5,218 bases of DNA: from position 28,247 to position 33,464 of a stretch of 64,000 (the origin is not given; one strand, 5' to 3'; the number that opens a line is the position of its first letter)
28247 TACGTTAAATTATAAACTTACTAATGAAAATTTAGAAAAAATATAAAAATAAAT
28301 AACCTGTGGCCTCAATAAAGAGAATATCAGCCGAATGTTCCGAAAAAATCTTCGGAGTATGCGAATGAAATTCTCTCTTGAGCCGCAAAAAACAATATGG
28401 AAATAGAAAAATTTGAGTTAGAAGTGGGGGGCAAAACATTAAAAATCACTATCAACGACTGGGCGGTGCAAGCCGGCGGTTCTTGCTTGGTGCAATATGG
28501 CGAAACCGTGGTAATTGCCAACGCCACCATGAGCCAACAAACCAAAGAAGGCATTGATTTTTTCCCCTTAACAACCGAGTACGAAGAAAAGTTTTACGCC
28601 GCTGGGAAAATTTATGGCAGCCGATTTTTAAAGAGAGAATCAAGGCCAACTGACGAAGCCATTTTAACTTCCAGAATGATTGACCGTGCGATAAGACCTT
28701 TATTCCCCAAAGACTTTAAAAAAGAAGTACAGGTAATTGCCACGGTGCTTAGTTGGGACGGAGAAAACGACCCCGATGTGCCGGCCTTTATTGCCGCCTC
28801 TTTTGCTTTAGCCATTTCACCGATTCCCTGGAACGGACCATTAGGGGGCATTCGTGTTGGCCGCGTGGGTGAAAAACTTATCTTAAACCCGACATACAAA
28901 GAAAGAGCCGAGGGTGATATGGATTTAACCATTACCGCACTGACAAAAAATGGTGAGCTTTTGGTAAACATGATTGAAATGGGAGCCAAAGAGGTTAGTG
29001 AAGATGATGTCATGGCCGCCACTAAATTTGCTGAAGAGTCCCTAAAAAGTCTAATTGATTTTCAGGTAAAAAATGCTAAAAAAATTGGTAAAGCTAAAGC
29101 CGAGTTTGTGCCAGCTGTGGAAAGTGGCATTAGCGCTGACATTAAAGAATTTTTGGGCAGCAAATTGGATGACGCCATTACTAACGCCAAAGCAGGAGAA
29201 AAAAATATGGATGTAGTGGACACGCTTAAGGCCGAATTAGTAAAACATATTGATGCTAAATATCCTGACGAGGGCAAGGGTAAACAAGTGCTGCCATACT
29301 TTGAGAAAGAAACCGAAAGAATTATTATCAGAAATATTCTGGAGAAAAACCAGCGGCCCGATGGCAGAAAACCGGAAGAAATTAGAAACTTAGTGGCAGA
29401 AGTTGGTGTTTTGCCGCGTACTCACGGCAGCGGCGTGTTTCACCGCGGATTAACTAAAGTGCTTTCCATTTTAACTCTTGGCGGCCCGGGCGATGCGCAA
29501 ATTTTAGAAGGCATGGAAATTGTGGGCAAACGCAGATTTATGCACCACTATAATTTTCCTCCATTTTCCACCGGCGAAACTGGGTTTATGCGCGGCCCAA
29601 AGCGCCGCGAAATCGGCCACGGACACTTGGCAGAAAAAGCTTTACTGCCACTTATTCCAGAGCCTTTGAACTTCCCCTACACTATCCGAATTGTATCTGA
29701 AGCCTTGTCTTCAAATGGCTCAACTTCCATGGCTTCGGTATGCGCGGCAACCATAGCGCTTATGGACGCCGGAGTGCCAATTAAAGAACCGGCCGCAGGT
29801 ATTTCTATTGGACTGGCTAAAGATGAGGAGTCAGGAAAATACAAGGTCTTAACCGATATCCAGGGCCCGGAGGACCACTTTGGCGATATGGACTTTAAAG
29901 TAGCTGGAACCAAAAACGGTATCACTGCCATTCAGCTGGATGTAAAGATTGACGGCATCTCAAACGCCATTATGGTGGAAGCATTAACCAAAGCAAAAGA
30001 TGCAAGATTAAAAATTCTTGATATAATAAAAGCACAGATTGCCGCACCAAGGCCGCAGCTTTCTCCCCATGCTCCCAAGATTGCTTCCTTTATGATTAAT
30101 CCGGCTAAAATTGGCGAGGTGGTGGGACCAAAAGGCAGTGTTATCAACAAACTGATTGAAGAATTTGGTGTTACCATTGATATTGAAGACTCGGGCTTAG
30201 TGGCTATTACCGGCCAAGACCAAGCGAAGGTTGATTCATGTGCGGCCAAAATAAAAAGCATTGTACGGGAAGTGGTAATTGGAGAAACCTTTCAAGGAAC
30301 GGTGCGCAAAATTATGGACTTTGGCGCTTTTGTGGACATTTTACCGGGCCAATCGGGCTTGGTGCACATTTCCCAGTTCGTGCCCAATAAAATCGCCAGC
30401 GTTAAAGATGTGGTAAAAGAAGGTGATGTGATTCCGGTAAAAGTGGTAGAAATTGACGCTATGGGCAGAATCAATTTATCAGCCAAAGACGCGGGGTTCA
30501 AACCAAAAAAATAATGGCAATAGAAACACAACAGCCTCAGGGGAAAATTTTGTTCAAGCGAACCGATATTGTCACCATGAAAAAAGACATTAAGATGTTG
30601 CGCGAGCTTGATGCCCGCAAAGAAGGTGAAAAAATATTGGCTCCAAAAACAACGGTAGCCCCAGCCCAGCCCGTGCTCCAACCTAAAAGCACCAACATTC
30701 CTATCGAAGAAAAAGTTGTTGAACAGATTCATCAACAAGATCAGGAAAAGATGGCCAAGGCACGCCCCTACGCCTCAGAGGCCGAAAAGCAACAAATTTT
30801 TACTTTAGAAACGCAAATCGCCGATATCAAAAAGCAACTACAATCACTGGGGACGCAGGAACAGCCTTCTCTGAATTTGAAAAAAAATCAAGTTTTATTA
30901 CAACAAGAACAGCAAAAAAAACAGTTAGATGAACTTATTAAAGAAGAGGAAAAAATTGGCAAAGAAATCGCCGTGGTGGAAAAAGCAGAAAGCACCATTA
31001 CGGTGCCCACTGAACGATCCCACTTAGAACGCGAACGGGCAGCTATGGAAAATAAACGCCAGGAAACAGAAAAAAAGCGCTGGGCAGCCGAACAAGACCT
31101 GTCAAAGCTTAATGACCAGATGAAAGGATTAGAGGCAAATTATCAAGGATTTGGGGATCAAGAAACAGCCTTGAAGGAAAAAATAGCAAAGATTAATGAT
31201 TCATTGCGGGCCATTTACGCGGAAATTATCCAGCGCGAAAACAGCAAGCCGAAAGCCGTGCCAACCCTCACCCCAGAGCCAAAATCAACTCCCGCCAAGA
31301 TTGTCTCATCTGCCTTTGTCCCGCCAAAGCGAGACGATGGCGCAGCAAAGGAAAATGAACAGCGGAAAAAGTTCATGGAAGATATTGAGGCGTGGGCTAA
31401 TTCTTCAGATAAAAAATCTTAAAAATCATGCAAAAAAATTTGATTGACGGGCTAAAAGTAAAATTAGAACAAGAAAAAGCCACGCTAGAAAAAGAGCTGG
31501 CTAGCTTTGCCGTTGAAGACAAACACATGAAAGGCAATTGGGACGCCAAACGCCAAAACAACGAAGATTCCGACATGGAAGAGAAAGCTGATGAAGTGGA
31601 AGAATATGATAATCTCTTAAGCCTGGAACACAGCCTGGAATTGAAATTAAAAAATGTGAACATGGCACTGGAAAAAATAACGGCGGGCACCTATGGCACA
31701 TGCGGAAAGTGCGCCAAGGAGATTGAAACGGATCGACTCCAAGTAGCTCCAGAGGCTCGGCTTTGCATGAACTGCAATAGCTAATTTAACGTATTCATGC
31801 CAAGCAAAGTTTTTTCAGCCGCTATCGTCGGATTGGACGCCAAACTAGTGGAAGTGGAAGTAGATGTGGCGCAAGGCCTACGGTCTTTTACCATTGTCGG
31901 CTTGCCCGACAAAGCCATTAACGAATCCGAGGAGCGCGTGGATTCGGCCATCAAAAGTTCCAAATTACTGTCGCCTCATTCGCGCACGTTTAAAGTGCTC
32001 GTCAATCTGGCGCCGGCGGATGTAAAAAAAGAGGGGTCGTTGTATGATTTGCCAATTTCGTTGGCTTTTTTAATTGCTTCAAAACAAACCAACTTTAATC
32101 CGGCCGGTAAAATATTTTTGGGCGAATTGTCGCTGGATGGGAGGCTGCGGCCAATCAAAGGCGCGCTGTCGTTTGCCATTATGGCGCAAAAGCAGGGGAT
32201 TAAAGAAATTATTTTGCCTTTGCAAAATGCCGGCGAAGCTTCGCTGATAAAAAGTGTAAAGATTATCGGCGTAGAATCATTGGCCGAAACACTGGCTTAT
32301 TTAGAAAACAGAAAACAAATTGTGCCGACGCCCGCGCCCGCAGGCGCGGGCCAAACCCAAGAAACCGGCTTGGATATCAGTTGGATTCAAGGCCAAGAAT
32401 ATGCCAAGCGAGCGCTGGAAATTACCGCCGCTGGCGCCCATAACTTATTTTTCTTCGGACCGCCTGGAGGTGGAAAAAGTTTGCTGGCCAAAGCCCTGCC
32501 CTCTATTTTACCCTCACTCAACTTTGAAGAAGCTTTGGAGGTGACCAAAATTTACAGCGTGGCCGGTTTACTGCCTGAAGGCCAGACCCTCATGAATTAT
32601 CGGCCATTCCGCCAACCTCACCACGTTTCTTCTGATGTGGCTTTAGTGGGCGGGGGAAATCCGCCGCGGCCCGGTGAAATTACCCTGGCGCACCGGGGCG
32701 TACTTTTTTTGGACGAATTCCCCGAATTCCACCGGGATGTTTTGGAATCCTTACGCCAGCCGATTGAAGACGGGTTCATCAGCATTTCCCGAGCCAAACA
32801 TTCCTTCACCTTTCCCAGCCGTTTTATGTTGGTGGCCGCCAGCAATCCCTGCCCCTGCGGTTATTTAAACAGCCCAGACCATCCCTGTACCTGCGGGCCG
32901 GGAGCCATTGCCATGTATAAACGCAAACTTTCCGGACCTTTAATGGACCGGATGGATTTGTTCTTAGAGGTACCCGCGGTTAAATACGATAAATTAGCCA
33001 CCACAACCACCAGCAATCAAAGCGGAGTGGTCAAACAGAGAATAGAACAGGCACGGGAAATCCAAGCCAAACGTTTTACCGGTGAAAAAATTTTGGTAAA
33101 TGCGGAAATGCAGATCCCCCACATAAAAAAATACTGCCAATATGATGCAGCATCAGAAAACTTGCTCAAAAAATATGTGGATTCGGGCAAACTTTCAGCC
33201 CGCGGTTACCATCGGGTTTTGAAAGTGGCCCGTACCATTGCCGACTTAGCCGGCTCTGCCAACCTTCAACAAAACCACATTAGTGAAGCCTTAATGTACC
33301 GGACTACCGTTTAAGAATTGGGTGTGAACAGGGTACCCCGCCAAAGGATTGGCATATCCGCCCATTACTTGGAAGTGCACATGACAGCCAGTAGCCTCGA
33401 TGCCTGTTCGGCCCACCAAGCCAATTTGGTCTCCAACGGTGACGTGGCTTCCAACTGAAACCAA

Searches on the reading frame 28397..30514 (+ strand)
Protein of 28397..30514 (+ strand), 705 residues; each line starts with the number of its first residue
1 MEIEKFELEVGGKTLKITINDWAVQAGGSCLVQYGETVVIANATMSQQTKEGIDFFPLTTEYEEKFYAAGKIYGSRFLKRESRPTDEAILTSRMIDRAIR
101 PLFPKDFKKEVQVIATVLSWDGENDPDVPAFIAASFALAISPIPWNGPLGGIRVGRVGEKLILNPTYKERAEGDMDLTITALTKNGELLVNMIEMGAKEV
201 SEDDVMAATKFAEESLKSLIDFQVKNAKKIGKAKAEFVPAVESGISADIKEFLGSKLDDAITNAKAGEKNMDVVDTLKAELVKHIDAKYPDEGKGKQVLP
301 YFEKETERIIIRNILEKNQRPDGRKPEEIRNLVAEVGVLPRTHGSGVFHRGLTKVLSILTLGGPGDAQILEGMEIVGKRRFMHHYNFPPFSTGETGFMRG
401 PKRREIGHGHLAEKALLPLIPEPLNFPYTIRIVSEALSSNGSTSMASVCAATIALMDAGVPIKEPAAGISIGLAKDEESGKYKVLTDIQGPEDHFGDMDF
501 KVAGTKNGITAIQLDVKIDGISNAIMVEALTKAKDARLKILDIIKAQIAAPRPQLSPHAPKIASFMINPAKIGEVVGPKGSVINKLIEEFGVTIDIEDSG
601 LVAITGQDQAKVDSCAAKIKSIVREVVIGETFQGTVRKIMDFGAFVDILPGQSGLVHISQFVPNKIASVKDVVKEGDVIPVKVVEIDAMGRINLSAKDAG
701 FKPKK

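Call 77: search_protein_families(library=pfam, proteins=[window:28397-30514:+], max_evalue=0.00001)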
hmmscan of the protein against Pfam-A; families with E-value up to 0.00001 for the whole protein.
window:28397-30514:+ (705 aa): 4 families
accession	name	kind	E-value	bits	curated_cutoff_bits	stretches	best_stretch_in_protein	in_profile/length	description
PF01138.27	RNase_PH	-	7.7e-55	185.3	25.5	2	13-144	3-130/130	3' exoribonuclease family, domain 1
PF03725.20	RNase_PH_C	-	1.1e-17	64.2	20.8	1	148-214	2-66/67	3' exoribonuclease family, domain 2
PF00575.29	S1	-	2.6e-14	53.8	22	1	628-697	4-74/74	S1 RNA binding domain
PF00013.35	KH_1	-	3.9e-11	43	21.5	1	564-620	3-65/66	KH domain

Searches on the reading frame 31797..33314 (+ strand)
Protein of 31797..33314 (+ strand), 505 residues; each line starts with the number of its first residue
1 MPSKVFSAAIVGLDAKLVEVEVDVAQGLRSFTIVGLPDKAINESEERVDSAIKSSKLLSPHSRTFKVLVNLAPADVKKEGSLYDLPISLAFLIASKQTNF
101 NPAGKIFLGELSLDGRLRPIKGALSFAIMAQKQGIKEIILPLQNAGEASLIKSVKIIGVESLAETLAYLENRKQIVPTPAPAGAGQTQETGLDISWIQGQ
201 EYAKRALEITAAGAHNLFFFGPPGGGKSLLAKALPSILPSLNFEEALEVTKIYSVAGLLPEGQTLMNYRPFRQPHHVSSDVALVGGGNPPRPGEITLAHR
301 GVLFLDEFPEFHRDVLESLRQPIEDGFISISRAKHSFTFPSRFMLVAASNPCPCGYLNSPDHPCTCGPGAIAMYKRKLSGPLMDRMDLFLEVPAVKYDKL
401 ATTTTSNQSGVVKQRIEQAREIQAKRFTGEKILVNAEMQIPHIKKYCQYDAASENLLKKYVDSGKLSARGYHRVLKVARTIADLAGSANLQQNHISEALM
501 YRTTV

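Call 77: search_protein_families(library=pfam, proteins=[window:31797-33314:+], max_evalue=0.00001)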
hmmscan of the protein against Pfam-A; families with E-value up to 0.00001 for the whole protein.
window:31797-33314:+ (505 aa): 5 families
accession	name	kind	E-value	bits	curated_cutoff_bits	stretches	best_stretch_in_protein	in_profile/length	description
PF01078.27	Mg_chelatase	-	4.5e-89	297.7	20.3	1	193-399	1-206/207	Magnesium chelatase, subunit ChlI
PF13541.12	ChlI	-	1.6e-40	138.2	27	1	20-144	1-121/121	Subunit ChlI of Mg-chelatase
PF13335.12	Mg_chelatase_C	-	4.6e-32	110.9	26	1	408-502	3-94/94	Magnesium chelatase, subunit ChlI C-terminal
PF00493.29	MCM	-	1.3e-07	31.4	23.3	1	292-357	114-179/224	MCM P-loop domain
PF07728.20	AAA_5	-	4.7e-07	30.3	22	1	216-355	1-126/139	AAA domain (dynein-related subfamily)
